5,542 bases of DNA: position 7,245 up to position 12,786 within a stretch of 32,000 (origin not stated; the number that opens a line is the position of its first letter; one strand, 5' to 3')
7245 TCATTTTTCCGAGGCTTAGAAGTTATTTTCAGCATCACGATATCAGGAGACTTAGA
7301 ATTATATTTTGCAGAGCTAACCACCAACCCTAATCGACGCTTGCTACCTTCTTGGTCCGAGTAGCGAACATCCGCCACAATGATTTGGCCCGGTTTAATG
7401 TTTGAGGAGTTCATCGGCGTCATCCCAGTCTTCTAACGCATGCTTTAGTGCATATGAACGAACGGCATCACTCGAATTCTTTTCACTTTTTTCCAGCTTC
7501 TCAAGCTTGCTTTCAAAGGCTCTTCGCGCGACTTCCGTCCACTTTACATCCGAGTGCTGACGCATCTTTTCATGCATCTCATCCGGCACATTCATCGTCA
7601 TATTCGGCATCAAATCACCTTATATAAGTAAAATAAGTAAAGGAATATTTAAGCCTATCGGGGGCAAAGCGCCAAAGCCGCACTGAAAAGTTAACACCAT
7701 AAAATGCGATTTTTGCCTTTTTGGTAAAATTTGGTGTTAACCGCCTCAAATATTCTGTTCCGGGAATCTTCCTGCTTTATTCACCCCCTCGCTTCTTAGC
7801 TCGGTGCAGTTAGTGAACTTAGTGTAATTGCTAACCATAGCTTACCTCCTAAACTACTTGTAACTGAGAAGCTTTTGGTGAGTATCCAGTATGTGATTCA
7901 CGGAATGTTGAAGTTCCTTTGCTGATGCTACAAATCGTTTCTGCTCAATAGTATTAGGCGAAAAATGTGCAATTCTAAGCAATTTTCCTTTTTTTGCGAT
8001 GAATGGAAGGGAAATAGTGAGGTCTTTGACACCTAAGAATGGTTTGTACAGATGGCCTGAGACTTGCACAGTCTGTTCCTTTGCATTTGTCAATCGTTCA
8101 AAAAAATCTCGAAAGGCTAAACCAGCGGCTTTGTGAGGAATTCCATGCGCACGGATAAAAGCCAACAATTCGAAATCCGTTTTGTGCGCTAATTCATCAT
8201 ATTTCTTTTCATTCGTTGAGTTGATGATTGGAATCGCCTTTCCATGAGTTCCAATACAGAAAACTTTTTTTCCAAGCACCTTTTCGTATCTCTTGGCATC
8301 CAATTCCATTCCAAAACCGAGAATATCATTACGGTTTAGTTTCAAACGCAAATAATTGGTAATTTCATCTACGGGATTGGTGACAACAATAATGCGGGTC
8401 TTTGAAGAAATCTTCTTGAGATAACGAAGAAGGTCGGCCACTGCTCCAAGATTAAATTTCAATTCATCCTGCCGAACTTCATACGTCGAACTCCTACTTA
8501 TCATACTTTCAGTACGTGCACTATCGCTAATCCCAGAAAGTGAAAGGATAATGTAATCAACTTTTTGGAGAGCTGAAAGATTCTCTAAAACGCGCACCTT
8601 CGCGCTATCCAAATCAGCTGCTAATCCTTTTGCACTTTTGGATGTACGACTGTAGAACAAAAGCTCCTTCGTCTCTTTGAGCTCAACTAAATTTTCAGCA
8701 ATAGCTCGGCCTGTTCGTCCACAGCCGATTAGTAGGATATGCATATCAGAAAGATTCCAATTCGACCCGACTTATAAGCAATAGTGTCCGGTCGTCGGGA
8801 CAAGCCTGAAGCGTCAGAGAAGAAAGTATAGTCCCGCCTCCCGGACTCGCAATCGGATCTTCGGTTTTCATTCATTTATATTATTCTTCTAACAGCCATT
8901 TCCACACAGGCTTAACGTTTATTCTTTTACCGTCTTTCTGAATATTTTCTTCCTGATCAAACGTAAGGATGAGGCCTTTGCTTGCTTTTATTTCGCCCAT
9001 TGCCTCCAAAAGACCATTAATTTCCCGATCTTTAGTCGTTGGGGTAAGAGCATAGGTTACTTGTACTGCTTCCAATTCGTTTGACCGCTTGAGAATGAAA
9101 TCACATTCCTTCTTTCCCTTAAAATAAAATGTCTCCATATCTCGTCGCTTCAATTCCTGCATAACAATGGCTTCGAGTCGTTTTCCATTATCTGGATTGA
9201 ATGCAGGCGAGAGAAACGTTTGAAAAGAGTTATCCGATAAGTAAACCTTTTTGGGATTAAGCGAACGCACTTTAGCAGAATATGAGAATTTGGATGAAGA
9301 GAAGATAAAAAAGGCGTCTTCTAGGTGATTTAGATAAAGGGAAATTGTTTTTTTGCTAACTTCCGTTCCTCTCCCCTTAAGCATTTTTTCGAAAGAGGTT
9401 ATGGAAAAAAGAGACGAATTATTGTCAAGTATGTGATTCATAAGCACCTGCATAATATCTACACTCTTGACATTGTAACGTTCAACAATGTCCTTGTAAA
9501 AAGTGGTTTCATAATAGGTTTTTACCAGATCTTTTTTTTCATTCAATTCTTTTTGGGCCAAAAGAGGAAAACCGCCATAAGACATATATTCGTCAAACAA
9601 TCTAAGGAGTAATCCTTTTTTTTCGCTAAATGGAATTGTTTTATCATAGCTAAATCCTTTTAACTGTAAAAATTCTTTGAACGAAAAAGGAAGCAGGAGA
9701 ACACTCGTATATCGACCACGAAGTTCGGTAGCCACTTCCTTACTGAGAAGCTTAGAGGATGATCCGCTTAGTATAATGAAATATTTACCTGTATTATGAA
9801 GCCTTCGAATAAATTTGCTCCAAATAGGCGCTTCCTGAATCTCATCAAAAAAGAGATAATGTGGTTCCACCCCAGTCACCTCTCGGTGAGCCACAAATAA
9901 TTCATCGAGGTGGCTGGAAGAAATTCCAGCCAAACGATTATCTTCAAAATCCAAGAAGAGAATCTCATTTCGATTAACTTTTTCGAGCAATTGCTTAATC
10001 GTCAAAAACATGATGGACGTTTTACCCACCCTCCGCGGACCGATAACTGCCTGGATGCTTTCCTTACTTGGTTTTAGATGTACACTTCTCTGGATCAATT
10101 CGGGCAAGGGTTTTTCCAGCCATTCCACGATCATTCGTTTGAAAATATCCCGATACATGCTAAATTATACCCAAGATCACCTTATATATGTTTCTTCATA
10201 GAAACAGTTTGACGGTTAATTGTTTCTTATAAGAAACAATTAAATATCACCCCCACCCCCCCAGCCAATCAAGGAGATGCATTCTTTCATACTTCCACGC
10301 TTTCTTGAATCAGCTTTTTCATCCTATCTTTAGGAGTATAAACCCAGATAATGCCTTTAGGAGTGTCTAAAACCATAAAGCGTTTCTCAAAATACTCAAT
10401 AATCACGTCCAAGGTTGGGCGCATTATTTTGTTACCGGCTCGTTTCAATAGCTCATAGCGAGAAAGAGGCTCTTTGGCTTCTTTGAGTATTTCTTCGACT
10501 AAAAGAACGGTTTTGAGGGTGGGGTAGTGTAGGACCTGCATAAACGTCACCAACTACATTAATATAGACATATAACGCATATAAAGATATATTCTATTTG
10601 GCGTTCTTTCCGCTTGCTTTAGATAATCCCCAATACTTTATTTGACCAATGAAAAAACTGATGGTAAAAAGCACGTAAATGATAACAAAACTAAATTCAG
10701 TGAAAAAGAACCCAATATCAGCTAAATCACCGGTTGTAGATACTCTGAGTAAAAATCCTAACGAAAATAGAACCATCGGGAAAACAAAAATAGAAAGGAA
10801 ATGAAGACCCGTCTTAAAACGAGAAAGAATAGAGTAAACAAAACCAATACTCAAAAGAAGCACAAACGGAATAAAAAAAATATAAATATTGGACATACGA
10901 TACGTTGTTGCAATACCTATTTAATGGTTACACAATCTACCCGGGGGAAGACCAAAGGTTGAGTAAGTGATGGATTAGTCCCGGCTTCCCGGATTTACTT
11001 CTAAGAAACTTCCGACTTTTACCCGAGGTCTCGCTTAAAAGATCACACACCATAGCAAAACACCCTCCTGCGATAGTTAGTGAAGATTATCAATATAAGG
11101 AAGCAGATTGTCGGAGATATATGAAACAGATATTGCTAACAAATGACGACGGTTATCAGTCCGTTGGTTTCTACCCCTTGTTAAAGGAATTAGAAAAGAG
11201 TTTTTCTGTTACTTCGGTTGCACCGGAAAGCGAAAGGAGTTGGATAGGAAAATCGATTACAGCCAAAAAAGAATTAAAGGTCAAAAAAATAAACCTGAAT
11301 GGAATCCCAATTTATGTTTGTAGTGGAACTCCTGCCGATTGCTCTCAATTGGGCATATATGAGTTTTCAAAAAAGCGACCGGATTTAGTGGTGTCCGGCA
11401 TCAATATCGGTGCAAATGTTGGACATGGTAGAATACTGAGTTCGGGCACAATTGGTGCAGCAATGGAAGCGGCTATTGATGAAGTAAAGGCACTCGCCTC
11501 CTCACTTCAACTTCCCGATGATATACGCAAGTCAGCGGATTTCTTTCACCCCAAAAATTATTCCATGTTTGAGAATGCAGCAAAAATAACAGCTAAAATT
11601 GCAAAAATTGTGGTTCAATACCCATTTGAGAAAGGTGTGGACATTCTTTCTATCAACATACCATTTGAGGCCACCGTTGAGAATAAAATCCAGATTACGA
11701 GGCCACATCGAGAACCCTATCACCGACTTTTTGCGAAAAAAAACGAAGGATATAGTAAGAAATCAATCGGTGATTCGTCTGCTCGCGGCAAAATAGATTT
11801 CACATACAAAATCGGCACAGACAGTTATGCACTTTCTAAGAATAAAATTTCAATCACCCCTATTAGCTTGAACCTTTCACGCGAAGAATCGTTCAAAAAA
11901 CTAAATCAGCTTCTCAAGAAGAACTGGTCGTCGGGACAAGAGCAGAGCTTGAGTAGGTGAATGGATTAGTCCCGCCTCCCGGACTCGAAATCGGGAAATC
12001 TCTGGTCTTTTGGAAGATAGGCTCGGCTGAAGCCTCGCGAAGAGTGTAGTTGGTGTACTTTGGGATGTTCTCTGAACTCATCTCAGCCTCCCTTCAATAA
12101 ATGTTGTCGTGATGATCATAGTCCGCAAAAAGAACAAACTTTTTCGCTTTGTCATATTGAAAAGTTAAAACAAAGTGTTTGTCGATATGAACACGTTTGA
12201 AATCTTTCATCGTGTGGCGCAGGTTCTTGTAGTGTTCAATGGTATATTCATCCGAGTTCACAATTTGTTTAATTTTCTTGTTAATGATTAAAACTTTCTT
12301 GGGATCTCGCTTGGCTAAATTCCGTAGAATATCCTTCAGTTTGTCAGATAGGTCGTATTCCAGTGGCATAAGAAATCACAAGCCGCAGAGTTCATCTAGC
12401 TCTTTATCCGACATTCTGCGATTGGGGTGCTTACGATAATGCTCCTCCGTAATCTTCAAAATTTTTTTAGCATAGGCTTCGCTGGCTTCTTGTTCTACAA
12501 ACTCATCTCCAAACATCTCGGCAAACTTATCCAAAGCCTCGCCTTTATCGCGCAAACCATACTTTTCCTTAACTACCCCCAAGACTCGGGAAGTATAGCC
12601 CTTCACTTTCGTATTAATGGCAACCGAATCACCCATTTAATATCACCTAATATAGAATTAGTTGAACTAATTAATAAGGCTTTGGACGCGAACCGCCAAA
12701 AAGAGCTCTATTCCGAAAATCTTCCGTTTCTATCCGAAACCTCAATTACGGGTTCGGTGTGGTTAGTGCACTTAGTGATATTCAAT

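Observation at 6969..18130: Cassette-like array: about 12 one-gene or one-TA-pair units separated by 13 co-oriented copies of one repeat family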

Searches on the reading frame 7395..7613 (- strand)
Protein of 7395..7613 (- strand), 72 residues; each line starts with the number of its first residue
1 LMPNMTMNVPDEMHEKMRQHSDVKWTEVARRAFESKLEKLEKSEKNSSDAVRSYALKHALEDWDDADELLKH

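Call 6: search_protein_families(library=pfam, proteins=[window:7395-7613:-], max_evalue=0.01)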
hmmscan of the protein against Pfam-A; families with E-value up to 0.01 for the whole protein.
window:7395-7613:- (72 aa): 0 families

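Call 15: search_protein_families(library=ncbifam, proteins=[window:7395-7613:-], max_evalue=0.1)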
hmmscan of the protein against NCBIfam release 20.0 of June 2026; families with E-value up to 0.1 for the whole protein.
window:7395-7613:- (72 aa): 1 family
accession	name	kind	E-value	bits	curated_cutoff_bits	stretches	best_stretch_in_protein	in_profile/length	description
NF050799.1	TA_anti_VapB_Sulfo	equivalog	1.9e-05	25.1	60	1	7-44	4-40/69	type II toxin-antitoxin system VapB family antitoxin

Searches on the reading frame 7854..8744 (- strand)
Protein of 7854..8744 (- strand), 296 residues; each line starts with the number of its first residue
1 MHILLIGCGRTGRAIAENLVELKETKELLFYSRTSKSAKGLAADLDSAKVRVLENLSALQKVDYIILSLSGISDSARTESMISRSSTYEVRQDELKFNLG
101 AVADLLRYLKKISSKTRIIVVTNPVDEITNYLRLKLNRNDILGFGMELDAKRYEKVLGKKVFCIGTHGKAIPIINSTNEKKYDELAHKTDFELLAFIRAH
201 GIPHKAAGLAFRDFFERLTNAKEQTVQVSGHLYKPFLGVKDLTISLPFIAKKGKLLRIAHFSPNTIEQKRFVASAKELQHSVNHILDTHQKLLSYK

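Call 6: search_protein_families(library=pfam, proteins=[window:7854-8744:-], max_evalue=0.01)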
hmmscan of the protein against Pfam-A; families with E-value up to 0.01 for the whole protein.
window:7854-8744:- (296 aa): 5 families
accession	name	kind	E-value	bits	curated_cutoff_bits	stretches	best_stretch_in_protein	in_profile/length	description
PF00056.29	Ldh_1_N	-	4.2e-09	37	27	1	2-135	2-130/141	lactate/malate dehydrogenase, NAD binding domain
PF03807.23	F420_oxidored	-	5.6e-07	30.5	21.6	1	3-69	2-67/94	NADP oxidoreductase coenzyme F420-dependent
PF01488.26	Shikimate_DH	-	2.1e-06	28.3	24.3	1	2-71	14-85/138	Shikimate / quinate 5-dehydrogenase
PF03435.24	Sacchrp_dh_NADP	-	0.0013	19.6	25.1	1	3-51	1-49/129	Saccharopine dehydrogenase NADP binding domain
PF01408.29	GFO_IDH_MocA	-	0.0024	19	24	1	2-69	2-70/120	Oxidoreductase family, NAD-binding Rossmann fold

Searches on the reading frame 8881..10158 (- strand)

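Call 6: search_protein_families(library=pfam, proteins=[window:8881-10158:-], max_evalue=0.01)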
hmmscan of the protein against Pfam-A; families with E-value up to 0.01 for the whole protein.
window:8881-10158:- (425 aa): 4 families
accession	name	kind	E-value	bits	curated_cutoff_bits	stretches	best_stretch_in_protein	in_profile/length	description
PF13173.12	AAA_14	-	2.8e-34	118.3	27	1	34-164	3-129/129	AAA domain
PF13635.12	DUF4143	-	1.7e-14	54.3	28.1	1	222-369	2-159/160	Domain of unknown function (DUF4143)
PF01637.24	ATPase_2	-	0.0012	19.1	33.2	0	31-81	18-67/225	ATPase domain predominantly from Archaea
PF10691.14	DUF2497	-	0.0043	17.9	27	0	1-27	41-67/75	Protein of unknown function (DUF2497)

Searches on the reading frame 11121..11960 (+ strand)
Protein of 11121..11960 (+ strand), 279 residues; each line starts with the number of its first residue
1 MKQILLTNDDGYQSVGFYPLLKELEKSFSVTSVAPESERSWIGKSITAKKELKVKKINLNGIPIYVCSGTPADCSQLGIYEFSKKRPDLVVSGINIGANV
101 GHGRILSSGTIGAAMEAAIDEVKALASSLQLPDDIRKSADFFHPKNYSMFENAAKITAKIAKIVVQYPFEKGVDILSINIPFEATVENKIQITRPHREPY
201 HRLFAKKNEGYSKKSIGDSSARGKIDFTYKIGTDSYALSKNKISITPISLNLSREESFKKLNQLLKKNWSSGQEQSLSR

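Call 6: search_protein_families(library=pfam, proteins=[window:11121-11960:+], max_evalue=0.01)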
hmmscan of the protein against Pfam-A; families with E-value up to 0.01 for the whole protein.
window:11121-11960:+ (279 aa): 1 family
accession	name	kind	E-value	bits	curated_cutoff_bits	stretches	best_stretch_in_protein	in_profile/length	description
PF01975.23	SurE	-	8.5e-51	172.9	22.1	1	4-200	1-187/189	Survival protein SurE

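Call 14: find_encoding_contigs(protein=window:11121-11960:+, flank=10000, max_places=10)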
Protein window:11121-11960:+ (279 aa): 1 contig read that carries it; 1 place shown.
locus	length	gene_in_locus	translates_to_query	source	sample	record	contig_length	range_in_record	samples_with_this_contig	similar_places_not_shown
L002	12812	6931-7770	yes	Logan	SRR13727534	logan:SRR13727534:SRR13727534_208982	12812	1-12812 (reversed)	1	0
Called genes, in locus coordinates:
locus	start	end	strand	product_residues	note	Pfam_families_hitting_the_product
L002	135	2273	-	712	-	-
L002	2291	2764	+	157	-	-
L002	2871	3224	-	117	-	PF02452:PemK_toxin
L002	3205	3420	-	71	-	PF26688:RHH_12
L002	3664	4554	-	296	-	PF00056:Ldh_1_N, PF01488:Shikimate_DH (weak), PF03807:F420_oxidored (weak)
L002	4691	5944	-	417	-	PF13173:AAA_14, PF13635:DUF4143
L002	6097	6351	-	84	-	-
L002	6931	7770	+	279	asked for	PF01975:SurE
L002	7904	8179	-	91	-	-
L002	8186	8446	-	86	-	-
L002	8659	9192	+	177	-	-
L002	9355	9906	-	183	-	PF00293:NUDIX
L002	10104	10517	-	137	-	-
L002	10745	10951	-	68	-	PF07927:HicA_toxin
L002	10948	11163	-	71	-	PF15919:HicB_lk_antitox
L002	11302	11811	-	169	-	PF01467:CTP_transf_like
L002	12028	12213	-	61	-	PF03683:UPF0175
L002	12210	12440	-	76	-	PF07927:HicA_toxin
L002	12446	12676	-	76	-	PF21748:UPF0150 (weak), PF15919:HicB_lk_antitox (weak)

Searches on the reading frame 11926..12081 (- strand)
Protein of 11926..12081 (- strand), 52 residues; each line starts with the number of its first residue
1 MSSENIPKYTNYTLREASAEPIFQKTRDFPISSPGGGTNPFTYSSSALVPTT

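Call 49: find_homologous_proteins(query=A3, max_evalue=10)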
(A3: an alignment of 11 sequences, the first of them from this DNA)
Query A3 (11 sequences) (52 aa, profile of the alignment): 3 proteins with E <= 10 among 751 candidates.
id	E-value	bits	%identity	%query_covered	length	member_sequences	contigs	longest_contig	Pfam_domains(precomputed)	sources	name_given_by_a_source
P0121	2.9e-10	58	41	52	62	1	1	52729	-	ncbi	-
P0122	1.0e-6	46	26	73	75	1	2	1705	-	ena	-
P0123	4.0e-6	44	100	15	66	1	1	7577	-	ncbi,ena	-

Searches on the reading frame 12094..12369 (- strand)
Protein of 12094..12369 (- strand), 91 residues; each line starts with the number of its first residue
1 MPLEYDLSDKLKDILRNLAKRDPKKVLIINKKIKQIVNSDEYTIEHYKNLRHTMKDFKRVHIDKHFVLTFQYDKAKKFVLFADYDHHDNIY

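Call 6: search_protein_families(library=pfam, proteins=[window:12094-12369:-], max_evalue=0.01)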
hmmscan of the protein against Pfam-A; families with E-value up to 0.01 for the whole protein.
window:12094-12369:- (91 aa): 2 families
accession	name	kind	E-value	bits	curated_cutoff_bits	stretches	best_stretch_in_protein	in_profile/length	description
PF11663.14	Toxin_YhaV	-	0.0047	17.4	35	1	22-82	34-96/138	Toxin with endonuclease activity, of toxin-antitoxin system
PF11919.13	PSME4_C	-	0.0048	17.1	22.5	0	5-38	20-52/88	Proteasome activator complex subunit 4-like, C-terminal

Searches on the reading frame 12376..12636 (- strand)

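Call 6: search_protein_families(library=pfam, proteins=[window:12376-12636:-], max_evalue=0.01)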
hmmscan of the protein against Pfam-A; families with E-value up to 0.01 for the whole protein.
window:12376-12636:- (86 aa): 0 families

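Call 15: search_protein_families(library=ncbifam, proteins=[window:12376-12636:-], max_evalue=0.1)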
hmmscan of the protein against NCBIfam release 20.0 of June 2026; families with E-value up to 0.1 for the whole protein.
window:12376-12636:- (86 aa): 1 family
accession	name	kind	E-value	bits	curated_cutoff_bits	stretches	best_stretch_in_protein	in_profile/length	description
TIGR01283.1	nifE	equivalog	0.068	11.7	505.1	1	25-65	277-317/459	nitrogenase iron-molybdenum cofactor biosynthesis protein NifE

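Call 16: search_protein_families(library=phrogs, proteins=[window:12376-12636:-], max_evalue=0.1)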
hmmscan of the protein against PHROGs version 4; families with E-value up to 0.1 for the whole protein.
window:12376-12636:- (86 aa): 0 families
